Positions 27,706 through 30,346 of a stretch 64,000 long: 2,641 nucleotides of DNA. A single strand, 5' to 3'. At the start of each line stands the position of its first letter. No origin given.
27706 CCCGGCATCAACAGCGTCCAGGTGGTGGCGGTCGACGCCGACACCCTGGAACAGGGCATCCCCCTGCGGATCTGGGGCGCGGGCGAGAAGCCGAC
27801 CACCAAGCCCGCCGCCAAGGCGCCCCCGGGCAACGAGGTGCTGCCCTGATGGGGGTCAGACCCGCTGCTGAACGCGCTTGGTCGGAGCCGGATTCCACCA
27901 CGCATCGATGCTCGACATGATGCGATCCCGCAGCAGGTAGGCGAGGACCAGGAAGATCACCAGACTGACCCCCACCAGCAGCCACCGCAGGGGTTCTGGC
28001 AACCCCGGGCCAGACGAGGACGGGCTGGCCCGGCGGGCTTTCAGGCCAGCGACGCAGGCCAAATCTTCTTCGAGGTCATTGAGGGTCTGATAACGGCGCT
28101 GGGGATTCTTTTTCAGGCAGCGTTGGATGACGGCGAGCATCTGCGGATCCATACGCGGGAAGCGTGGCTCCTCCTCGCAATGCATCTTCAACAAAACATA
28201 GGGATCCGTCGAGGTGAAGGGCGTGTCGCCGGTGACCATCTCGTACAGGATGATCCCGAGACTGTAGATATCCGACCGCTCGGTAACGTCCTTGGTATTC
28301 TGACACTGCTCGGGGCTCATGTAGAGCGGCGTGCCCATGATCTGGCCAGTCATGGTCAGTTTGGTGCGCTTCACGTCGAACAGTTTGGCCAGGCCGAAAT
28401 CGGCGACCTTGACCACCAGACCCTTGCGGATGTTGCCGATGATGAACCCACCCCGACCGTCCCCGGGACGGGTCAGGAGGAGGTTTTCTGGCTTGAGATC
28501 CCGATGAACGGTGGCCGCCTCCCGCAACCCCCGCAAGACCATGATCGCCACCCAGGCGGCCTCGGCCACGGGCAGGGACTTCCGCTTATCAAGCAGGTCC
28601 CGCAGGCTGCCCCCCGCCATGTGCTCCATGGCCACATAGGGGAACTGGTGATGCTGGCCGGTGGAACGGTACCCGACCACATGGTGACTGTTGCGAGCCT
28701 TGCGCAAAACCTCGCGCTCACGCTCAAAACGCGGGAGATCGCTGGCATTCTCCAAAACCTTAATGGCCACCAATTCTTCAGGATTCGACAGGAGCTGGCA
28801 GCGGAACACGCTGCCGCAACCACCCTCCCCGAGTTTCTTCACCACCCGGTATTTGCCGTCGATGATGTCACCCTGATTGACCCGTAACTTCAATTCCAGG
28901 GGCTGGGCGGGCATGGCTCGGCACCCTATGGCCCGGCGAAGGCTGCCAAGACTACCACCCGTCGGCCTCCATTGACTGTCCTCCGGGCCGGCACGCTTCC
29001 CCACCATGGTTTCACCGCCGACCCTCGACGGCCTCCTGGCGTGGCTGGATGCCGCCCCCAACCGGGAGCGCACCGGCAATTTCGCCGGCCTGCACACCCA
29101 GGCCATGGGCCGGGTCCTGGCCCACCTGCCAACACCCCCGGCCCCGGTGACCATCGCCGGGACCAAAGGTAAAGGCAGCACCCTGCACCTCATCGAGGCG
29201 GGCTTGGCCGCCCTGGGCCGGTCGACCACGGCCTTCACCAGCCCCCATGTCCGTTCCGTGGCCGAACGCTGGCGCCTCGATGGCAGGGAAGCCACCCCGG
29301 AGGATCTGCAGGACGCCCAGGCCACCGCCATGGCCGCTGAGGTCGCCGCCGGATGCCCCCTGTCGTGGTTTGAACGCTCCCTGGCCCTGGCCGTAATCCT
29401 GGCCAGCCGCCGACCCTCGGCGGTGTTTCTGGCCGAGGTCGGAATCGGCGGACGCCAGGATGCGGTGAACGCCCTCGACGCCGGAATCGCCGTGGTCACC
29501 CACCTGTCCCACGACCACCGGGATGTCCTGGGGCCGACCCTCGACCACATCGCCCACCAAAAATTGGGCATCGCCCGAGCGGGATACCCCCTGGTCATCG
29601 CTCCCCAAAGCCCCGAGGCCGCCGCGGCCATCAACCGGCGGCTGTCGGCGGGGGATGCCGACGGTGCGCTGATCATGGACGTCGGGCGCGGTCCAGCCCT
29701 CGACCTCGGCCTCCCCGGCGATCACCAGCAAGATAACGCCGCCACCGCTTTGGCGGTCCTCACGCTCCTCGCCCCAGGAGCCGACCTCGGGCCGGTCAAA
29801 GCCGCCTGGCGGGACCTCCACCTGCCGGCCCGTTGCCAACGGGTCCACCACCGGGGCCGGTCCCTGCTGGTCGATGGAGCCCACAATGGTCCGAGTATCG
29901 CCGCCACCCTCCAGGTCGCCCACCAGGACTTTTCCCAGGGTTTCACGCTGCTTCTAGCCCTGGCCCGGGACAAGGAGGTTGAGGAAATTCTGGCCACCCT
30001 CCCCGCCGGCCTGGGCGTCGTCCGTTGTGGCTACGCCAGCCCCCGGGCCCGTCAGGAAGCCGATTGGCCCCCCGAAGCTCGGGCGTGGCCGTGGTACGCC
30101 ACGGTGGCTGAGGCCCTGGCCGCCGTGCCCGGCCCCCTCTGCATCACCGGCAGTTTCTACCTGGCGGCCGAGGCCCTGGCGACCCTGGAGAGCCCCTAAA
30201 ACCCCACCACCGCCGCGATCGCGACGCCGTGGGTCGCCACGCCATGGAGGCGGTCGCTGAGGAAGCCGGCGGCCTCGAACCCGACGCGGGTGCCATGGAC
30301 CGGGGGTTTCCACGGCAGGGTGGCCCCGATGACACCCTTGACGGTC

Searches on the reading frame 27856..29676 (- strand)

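Call 14: search_protein_families(library=pfam, proteins=[window:27856-29676:-], max_evalue=0.001)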
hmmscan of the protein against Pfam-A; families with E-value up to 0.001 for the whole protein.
window:27856-29676:- (606 aa): 3 families
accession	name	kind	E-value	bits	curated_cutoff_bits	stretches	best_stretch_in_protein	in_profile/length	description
PF00069.31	Pkinase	-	1.9e-44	152.5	31.7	1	276-531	1-254/263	Protein kinase domain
PF07714.23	PK_Tyr_Ser-Thr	-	2.1e-35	122.7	23.1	1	278-530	3-250/258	Protein tyrosine and serine/threonine kinase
PF01636.29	APH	-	0.0005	20.3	23.2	0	384-412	162-192/239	Phosphotransferase enzyme family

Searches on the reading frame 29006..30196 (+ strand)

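Call 14: search_protein_families(library=pfam, proteins=[window:29006-30196:+], max_evalue=0.001)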
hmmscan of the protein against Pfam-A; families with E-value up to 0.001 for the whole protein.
window:29006-30196:+ (397 aa): 2 families
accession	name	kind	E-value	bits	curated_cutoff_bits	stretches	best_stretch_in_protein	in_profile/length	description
PF08245.18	Mur_ligase_M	-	2.3e-07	31.4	24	0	140-190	59-110/200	Mur ligase middle domain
PF02875.26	Mur_ligase_C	-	0.00017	22.9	28.4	1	276-350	2-83/127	Mur ligase, glutamate ligase domain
